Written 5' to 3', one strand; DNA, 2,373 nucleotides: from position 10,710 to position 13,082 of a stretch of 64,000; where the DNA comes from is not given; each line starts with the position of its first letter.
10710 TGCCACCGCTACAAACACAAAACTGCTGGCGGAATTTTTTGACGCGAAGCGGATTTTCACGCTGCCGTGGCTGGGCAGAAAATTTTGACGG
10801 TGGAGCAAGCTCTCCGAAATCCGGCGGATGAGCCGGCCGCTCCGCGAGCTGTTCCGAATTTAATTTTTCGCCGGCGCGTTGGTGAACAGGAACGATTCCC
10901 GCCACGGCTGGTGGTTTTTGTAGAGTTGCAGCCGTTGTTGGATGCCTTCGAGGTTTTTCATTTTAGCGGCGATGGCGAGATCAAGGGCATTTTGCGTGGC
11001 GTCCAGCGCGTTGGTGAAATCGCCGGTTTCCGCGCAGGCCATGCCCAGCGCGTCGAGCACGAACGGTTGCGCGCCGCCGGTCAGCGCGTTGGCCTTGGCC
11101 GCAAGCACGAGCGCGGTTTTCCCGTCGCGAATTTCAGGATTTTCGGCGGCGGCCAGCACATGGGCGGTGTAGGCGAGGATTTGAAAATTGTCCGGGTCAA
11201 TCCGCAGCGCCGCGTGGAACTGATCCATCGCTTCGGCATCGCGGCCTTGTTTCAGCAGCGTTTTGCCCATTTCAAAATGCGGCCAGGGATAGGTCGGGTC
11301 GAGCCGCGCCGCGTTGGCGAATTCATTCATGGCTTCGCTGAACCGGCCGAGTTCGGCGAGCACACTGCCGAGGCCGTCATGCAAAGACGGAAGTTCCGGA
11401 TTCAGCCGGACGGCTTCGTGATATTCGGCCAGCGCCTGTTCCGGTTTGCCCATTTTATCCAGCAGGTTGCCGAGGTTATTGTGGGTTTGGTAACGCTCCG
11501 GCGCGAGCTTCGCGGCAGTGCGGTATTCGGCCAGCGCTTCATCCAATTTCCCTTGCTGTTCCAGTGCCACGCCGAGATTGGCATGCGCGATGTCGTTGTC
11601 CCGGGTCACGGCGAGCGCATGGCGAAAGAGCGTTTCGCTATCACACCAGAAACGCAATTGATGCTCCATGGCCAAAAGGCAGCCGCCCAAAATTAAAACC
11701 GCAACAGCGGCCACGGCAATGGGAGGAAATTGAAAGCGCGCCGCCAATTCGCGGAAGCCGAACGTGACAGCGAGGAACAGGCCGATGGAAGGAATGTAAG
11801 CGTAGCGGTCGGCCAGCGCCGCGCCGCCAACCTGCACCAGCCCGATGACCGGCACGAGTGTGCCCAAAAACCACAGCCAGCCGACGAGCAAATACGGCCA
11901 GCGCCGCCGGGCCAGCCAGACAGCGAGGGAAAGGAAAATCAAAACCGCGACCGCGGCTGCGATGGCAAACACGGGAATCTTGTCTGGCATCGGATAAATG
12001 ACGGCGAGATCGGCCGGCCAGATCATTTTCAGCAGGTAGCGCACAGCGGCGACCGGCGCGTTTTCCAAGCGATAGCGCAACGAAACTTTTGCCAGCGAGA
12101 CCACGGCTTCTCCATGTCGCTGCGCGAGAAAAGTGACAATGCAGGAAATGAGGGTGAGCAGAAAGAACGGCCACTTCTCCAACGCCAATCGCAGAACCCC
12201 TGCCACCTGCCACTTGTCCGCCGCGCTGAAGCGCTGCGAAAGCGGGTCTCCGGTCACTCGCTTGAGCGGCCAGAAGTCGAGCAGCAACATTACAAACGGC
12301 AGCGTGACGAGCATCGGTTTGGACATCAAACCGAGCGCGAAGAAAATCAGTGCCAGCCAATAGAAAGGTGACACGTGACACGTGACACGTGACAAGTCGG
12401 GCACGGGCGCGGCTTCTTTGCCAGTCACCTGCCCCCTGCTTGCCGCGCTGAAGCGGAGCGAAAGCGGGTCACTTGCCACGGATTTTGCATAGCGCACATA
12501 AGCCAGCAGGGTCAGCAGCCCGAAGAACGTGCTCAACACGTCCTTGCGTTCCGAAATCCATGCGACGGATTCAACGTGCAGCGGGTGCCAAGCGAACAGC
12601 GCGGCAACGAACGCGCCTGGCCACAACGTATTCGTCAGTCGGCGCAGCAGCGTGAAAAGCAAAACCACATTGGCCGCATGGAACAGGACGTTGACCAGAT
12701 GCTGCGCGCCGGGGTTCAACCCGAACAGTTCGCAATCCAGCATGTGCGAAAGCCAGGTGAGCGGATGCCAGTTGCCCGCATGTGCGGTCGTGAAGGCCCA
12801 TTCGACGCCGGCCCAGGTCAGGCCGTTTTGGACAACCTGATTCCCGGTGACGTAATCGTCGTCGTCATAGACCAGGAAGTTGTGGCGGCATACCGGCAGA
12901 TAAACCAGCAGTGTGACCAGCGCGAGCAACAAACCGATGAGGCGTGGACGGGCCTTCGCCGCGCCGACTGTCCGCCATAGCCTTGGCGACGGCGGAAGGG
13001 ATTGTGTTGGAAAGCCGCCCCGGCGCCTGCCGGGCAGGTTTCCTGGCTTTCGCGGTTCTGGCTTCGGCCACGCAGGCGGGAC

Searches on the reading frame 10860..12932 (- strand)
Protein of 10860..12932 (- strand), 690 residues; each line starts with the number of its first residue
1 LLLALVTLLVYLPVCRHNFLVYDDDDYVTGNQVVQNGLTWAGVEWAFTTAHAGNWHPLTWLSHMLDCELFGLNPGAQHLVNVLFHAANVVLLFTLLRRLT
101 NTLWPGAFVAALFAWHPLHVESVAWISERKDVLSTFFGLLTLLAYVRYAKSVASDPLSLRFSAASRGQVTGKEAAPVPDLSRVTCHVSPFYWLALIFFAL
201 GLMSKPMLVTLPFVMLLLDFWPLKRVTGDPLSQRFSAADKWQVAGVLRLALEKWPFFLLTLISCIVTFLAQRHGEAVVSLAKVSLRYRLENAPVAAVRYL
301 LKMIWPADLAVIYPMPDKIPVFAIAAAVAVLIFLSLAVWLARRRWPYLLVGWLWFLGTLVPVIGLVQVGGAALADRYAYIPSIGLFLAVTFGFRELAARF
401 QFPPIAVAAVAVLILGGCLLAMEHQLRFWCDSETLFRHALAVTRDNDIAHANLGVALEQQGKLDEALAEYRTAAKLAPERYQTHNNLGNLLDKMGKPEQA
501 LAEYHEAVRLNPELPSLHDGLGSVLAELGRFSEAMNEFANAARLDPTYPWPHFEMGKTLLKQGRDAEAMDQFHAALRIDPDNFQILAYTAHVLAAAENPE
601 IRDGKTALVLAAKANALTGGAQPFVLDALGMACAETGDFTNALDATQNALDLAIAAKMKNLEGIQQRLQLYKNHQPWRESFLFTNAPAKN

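Call 3: search_protein_families(library=pfam, proteins=[window:10860-12932:-], max_evalue=0.1)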
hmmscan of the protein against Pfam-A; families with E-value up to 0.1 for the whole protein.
window:10860-12932:- (690 aa): 22 families
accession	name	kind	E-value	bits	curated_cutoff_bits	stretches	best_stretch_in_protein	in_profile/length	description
PF07719.23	TPR_2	-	8.7e-33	110.2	27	5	449-479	3-33/34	Tetratricopeptide repeat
PF13414.12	TPR_11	-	3.2e-31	107.2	26.8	5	522-563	1-42/42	TPR repeat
PF00515.34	TPR_1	-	4.4e-27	93.2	27.8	3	482-513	2-33/34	Tetratricopeptide repeat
PF13181.12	TPR_8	-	2.6e-19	68.1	25.7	2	482-513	2-33/34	Tetratricopeptide repeat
PF13431.12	TPR_17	-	3e-19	68.1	24.4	3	470-501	2-33/34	Tetratricopeptide repeat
PF13428.12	TPR_14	-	6e-18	64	23.5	3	551-588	3-40/44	Tetratricopeptide repeat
PF13432.12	TPR_16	-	3e-16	60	32.7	2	486-549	2-65/65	Tetratricopeptide repeat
PF14559.12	TPR_19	-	2.1e-12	47.6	25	3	525-585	1-61/68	Tetratricopeptide repeat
PF13424.12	TPR_12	-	9.8e-12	45.4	30.1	3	450-510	6-74/77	Tetratricopeptide repeat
PF13176.12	TPR_7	-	3.2e-11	42.8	27.9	0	449-477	1-29/36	Tetratricopeptide repeat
PF07721.20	TPR_4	-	3.2e-08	33.9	27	1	449-471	3-25/26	Tetratricopeptide repeat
PF13374.12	TPR_10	-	3.3e-07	30.5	27.5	0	485-510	6-31/42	Tetratricopeptide repeat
PF03704.23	BTAD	-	4.5e-06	27.5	22.1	1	449-510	64-125/146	Bacterial transcriptional activator domain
PF24575.1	TPR_Slam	-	9.1e-06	26.5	35.2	0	524-572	56-104/104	Surface lipoprotein assembly modifier, N-terminal TPR repeats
PF13174.12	TPR_6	-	1.4e-05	25.8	26.3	0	453-478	6-31/33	Tetratricopeptide repeat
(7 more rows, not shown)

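Call 4: search_protein_families(library=ncbifam, proteins=[window:10860-12932:-], max_evalue=0.1)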
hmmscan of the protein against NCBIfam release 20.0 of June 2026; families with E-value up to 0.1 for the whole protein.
window:10860-12932:- (690 aa): 29 families (the best 25 are shown)
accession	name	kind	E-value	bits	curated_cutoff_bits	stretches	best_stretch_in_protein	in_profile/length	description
TIGR02917.1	PEP_TPR_lipo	equivalog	4.2e-22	77.9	312.2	2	444-572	767-894/899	XrtA/PEP-CTERM system TPR-repeat protein PrsT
TIGR02521.1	type_IV_pilW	equivalog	4.2e-20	72.3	154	2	437-508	55-126/234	type IV pilus biogenesis/stability protein PilW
NF040959.1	MamA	equivalog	1.3e-18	67.2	200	2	444-576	69-200/204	magnetosome protein MamA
TIGR02552.1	LcrH_SycD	equivalog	5.2e-15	55.4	104.8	2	520-585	57-122/136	SycD/LcrH family type III secretion system chaperone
NF033762.1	social_mot_Tgl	equivalog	3.7e-14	52.7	225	1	449-581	33-168/252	social motility TPR repeat lipoprotein Tgl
NF033758.1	gliding_GltE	equivalog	8.7e-12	44.7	225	1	431-508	274-352/411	adventurous gliding motility TPR repeat lipoprotein GltE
NF008391.2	PRK11189.1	equivalog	4.7e-11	42.7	250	1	480-580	64-164/297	lipoprotein NlpI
TIGR00990.1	3a0801s09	subfamily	1.6e-10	40.3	757.25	2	493-652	377-537/615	mitochondrial import receptor subunit TOM70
NF033920.0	C39_PA2778_fam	equivalog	2.9e-09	36.7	150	2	434-512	177-255/255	PA2778 family cysteine peptidase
NF002725.1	PRK02603.1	equivalog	3.7e-09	36.8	143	1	454-538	42-129/173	photosystem I assembly protein Ycf3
NF041054.1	WAxxUGC_long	equivalog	3.7e-08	33.1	300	1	552-584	279-311/354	ResA-like WAxxUGC motif-containing protein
NF047507.1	TPR_BatC_Lepto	exception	1.8e-06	27.6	175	1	431-514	42-129/214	TPR repeat-containing protein BatC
NF008017.0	PRK10747.1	equivalog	1.7e-05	23.9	608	0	436-508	317-388/398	protoheme IX biogenesis protein HemY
TIGR00540.1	TPR_hemY_coli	hypoth_equivalog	3e-05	23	142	1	494-573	305-383/385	heme biosynthesis-associated TPR protein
NF047371.1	FlcA_CTERM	equivalog_domain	7.5e-05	21.4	300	1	435-577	388-535/646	periplasmic flagellar collar protein FlcA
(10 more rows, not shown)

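Call 17: search_solved_structures(query=window:10860-12932:-, max_evalue=0.01)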
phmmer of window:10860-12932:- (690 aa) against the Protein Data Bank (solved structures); distinct sequences matched with E-value up to 0.01: 123 (the best 60 are shown).
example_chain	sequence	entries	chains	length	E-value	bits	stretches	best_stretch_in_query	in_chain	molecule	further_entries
9qhb_A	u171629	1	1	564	4e-51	177.7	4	450-582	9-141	Engineered tetratricopeptide repeat protein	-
7ntf_A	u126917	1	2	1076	3.1e-42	148.3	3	434-554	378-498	Isoform 1 of UDP-N-acetylglucosamine--peptide N-acetylglucosaminyltransferase 110 kDa subu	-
7yeh_B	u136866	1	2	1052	3.8e-42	148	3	434-554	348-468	UDP-N-acetylglucosamine--peptide N-acetylglucosaminyltransferase 110 kDa subunit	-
7yea_A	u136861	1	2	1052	3.8e-42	148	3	434-554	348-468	UDP-N-acetylglucosamine--peptide N-acetylglucosaminyltransferase 110 kDa subunit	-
1w3b_A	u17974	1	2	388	2.6e-40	141.9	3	449-560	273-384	UDP-N-ACETYLGLUCOSAMINE--PEPTIDE N-ACETYLGLUCOSAMINYLTRANSFERASE 110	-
6eou_A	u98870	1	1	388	5.7e-40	140.8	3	449-560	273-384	UDP-N-acetylglucosamine--peptide N-acetylglucosaminyltransferase 110 kDa subunit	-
8bu0_A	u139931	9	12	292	4e-30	108.3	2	450-582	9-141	Consensus tetratricopeptide repeat protein | Crystal structure of an 8-repeat consensus TPR superhelix with Zinc. | Monomer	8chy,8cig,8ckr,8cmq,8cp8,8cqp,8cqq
9qhc_A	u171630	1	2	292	1.6e-26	96.3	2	450-583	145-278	Engineered tetratricopeptide repeat protein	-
7y4i_A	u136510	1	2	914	4.7e-18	68.4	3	449-582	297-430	Probable UDP-N-acetylglucosamine--peptide N-acetylglucosaminyltransferase SPINDLY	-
8dtf_A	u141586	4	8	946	5.4e-18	68.2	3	449-582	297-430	Probable UDP-N-acetylglucosamine--peptide N-acetylglucosaminyltransferase SPINDLY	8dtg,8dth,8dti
8cm9_A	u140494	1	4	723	1.3e-16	63.6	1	433-554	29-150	UDP-N-acetylglucosamine--peptide N-acetylglucosaminyltransferase 110 kDa subunit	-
6q4m_A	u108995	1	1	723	1.3e-16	63.6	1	433-554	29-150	UDP-N-acetylglucosamine--peptide N-acetylglucosaminyltransferase 110 kDa subunit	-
6ibo_A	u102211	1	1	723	1.3e-16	63.6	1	433-554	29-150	UDP-N-acetylglucosamine--peptide N-acetylglucosaminyltransferase 110 kDa subunit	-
3pe3_A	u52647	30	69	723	1.3e-16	63.6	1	433-554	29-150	UDP-N-acetylglucosamine--peptide N-acetylglucosaminyltransferase 110 kDa subunit | UDP-N-ACETYLGLUCOSAMINE--PEPTIDE N-ACETYLGLUCOSAMINYL TRANSFERASE 110 KDA SUB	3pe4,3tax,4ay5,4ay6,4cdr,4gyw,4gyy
5hgv_A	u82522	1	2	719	1.3e-16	63.6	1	433-554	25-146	UDP-N-acetylglucosamine--peptide N-acetylglucosaminyltransferase 110 kDa subunit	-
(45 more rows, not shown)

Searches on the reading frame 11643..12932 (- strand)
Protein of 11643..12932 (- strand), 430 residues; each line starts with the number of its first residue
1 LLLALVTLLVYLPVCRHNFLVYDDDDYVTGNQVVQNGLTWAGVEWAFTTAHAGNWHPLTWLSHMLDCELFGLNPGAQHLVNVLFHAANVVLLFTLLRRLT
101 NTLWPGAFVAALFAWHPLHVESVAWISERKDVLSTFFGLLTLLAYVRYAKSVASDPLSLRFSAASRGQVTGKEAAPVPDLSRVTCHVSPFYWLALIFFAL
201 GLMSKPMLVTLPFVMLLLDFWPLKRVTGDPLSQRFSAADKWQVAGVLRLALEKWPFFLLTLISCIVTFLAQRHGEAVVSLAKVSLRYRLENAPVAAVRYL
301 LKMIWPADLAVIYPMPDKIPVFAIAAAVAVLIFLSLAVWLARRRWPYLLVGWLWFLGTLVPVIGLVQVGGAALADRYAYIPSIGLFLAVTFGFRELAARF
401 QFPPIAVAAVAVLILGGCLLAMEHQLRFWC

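Call 19: search_protein_families(library=pfam, proteins=[window:11643-12932:-], max_evalue=10)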
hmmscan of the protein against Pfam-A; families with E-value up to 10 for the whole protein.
window:11643-12932:- (430 aa): 0 families
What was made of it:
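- Checked: The TMTC-like membrane domain also has no Pfam hit of its own (call 19).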

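Call 53: find_homologous_proteins(query=window:11643-12932:-, max_evalue=0.001)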
Query window:11643-12932:- (430 aa): 8000 proteins with E <= 0.001 among 8000 candidates; the best 120 are listed.
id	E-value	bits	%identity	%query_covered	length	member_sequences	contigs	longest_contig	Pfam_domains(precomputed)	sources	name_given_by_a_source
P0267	2.9e-236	803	88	97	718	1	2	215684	PF13431.13,PF13414.13,PF13176.13,PF13428.13,PF13374.13,PF07721.21,PF14559.13,PF00515.35,PF13424.13,PF21033.5,PF13432.13,PF13429.13,PF13181.13,PF07719.24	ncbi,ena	-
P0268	3.7e-220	750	81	97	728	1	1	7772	PF13431.13,PF13414.13,PF13176.13,PF13428.13,PF13374.13,PF07721.21,PF14559.13,PF00515.35,PF13424.13,PF21033.5,PF13432.13,PF13181.13,PF07719.24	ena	-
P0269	1.3e-211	722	79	97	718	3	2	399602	PF13431.13,PF13414.13,PF13176.13,PF13428.13,PF13374.13,PF07721.21,PF14559.13,PF13371.13,PF00515.35,PF13424.13,PF21033.5,PF13432.13,PF13181.13,PF07719.24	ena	-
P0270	4.9e-206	703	78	97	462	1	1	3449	PF13432.13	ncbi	ncbi:MAG: tetratricopeptide repeat protein, partial [Verrucomicrobiota bacterium]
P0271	1.3e-204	698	76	100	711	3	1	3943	PF03704.24,PF13431.13,PF13414.13,PF13176.13,PF13428.13,PF13374.13,PF14559.13,PF24575.2,PF00515.35,PF13424.13,PF21033.5,PF13432.13,PF13181.13,PF07719.24,PF13174.13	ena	-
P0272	5.8e-204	696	78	97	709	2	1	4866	PF13431.13,PF13414.13,PF13176.13,PF13428.13,PF13374.13,PF14559.13,PF00515.35,PF13424.13,PF21033.5,PF13432.13,PF13181.13,PF07719.24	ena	-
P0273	2.6e-194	665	76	97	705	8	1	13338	PF13431.13,PF13414.13,PF13176.13,PF13428.13,PF13374.13,PF07721.21,PF14559.13,PF24575.2,PF00515.35,PF13424.13,PF21033.5,PF13432.13,PF13181.13,PF07719.24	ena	-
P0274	9.3e-189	646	74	97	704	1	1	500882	PF13431.13,PF13414.13,PF13176.13,PF13428.13,PF13374.13,PF07721.21,PF14559.13,PF00515.35,PF13424.13,PF21033.5,PF13432.13,PF13181.13,PF07719.24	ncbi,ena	-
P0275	1.8e-186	639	74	97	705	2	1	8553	PF13431.13,PF13414.13,PF13176.13,PF13428.13,PF13374.13,PF07721.21,PF14559.13,PF00515.35,PF13424.13,PF21033.5,PF13432.13,PF13181.13,PF07719.24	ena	-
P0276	9.6e-183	626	69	97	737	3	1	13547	PF03704.24,PF13431.13,PF13414.13,PF13176.13,PF13428.13,PF13374.13,PF07721.21,PF14559.13,PF00515.35,PF13424.13,PF13432.13,PF13181.13,PF07719.24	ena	-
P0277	2.8e-179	615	71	99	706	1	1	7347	PF13431.13,PF13414.13,PF13176.13,PF13428.13,PF13374.13,PF07721.21,PF14559.13,PF24575.2,PF00515.35,PF13424.13,PF13432.13,PF13429.13,PF13181.13,PF07719.24,PF13174.13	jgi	jgi:tetratricopeptide (TPR) repeat protein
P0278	2.5e-178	612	68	97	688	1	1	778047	PF03704.24,PF13431.13,PF13414.13,PF13176.13,PF13428.13,PF13374.13,PF07721.21,PF14559.13,PF00515.35,PF13424.13,PF21033.5,PF13432.13,PF13429.13,PF13181.13,PF07719.24,PF13174.13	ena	-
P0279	8.7e-178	610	71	97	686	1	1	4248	PF13431.13,PF13414.13,PF13176.13,PF13428.13,PF13374.13,PF07721.21,PF14559.13,PF00515.35,PF13424.13,PF21033.5,PF13432.13,PF13429.13,PF13181.13,PF07719.24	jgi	jgi:protein O-mannosyl-transferase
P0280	1.5e-177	609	67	97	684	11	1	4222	PF03704.24,PF13431.13,PF23914.2,PF13414.13,PF13176.13,PF13428.13,PF13374.13,PF07721.21,PF14559.13,PF24575.2,PF00515.35,PF13424.13,PF21033.5,PF13432.13,PF13181.13,PF07719.24,PF13174.13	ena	-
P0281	1.8e-177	609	73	91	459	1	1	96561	-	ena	-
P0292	7.3e-171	587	68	100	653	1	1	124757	PF14559.13,PF13431.13,PF13414.13,PF00515.35,PF13424.13,PF21033.5,PF13432.13,PF13428.13,PF13181.13,PF07719.24,PF13231.13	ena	-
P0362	3.2e-161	555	64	97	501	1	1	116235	PF13414.13,PF00515.35,PF13432.13,PF07719.24,PF13231.13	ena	-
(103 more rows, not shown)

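Call 75: predict_structure(alignment_id=A7)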
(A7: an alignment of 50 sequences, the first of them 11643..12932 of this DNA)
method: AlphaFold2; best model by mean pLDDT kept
length: 430 residues; sequences in the alignment: 50
mean_pLDDT: 69.3   pTM: 0.69
mean pLDDT of the five models: 69.3, 66.2, 64.5, 61.3, 60.3
residues with pLDDT >= 90: 39; 70-90: 177; 50-70: 153; < 50: 61
segments of 3 or more residues with pLDDT < 50: 18-20, 74-77, 118-127, 179-184, 309-313, 363-381, 425-430
pLDDT, mean of each block of 10 residues (from residue 1): 55 50 59 70 73 63 65 52 72 79 76 59 50 82 91 74 56 50 63 94 79 87 78 65 84 92 80 59 76 79 60 69 91 89 78 70 47 43 59 75 76 66 45
secondary structure, 60 per line:
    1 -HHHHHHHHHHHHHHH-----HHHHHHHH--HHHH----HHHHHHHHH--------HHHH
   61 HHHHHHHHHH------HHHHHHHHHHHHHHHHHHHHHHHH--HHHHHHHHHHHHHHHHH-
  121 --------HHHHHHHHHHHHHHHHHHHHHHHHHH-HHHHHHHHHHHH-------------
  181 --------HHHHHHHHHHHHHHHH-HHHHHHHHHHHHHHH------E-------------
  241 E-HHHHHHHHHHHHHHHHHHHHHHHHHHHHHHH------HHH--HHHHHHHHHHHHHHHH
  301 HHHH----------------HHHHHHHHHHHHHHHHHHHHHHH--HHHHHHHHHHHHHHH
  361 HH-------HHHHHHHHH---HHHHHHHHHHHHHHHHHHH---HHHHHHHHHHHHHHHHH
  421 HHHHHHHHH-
elements in order: H2-16 H22-29 H32-35 H40-48 H57-70 H77-100 H103-119 H129-154 H156-167 H189-204 H206-220 H243-273 H285-304 H321-343 H346-362 H370-378 H382-400 H404-429

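Call 77: fold_search(model_id=the predicted structure, library=pdb)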
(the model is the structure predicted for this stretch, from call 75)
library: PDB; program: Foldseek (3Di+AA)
matches with E <= 10: 259; with E <= 0.001: 0
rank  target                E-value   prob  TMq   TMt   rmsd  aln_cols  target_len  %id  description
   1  6gxc_A                7.0e-02  0.96  0.36  0.25  13.4       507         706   14  Bacterial oligosaccharyltransferase PglB in complex with an inhibitory peptide and a reactive lipid-linked oligosaccha (released 2018-11-14)
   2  5ogl_A                1.0e-01  0.95  0.37  0.25  12.9       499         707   14  Structure of bacterial oligosaccharyltransferase PglB in complex with an acceptor peptide and an lipid-linked oligosac (released 2017-10-25)
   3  7c77_B                2.2e-01  0.12  0.13  0.12  25.6       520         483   13  Cryo-EM structure of mouse TLR3 in complex with UNC93B1 (released 2021-01-06)
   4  8v3c_D                2.9e-01  0.13  0.13  0.14  29.1       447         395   12  AgamOR28 structure without ligand (released 2024-06-19)
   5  6h7j_A                5.1e-01  0.11  0.14  0.18  22.8       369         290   11  ACTIVATED TURKEY BETA1 ADRENOCEPTOR WITH BOUND AGONIST ISOPRENALINE AND NANOBODY Nb80 (released 2018-10-17)
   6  6lml_R                7.8e-01  0.11  0.15  0.16  26.9       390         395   11  Cryo-EM structure of the human glucagon receptor in complex with Gi1 (released 2020-04-01)
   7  7dh5_R                7.8e-01  0.08  0.13  0.17  22.7       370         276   15  Dog beta3 adrenergic receptor bound to mirabegron in complex with a miniGs heterotrimer (released 2021-08-04)
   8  8v3d_D                8.5e-01  0.09  0.14  0.15  28.5       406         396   11  AgamOR28 structure bound to 2,4,5-trimethylthiazole (released 2024-06-19)
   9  4av3_A                8.5e-01  0.08  0.16  0.12  24.7       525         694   11  Crystal structure of Thermotoga Maritima sodium pumping membrane integral pyrophosphatase with metal ions in active si (released 2012-08-08)
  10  7wld_U                8.8e-01  0.44  0.33  0.34  11.2       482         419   12  Cryo-EM structure of the human glycosylphosphatidylinositol transamidase complex at 2.53 Angstrom resolution (released 2022-04-27)
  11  8wu1_R                9.6e-01  0.09  0.14  0.17  18.8       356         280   13  Cryo-EM structure of CB1-beta-arrestin1 complex (released 2024-03-20)
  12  6iql_A                9.6e-01  0.08  0.12  0.15  27.0       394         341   15  Crystal structure of dopamine receptor D4 bound to the subtype-selective ligand, L745870 (released 2019-12-04)
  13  9p94_R                1.0e+00  0.11  0.15  0.17  24.4       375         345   12  Cryo-EM structure of the PAC1sR-PACAP27-Gs complex (released 2025-11-19)
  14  4amj_B                1.0e+00  0.09  0.14  0.17  21.5       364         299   13  Turkey beta1 adrenergic receptor with stabilising mutations and bound biased agonist carvedilol (released 2012-05-23)
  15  6vn7_R                1.3e+00  0.08  0.10  0.14  23.8       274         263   12  Cryo-EM structure of an activated VIP1 receptor-G protein complex (released 2020-09-02)
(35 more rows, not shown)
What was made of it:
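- On GT-C fold glycosyltransferases (superfamily): The TMTC-like positive control gives equally weak numbers (call 77).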
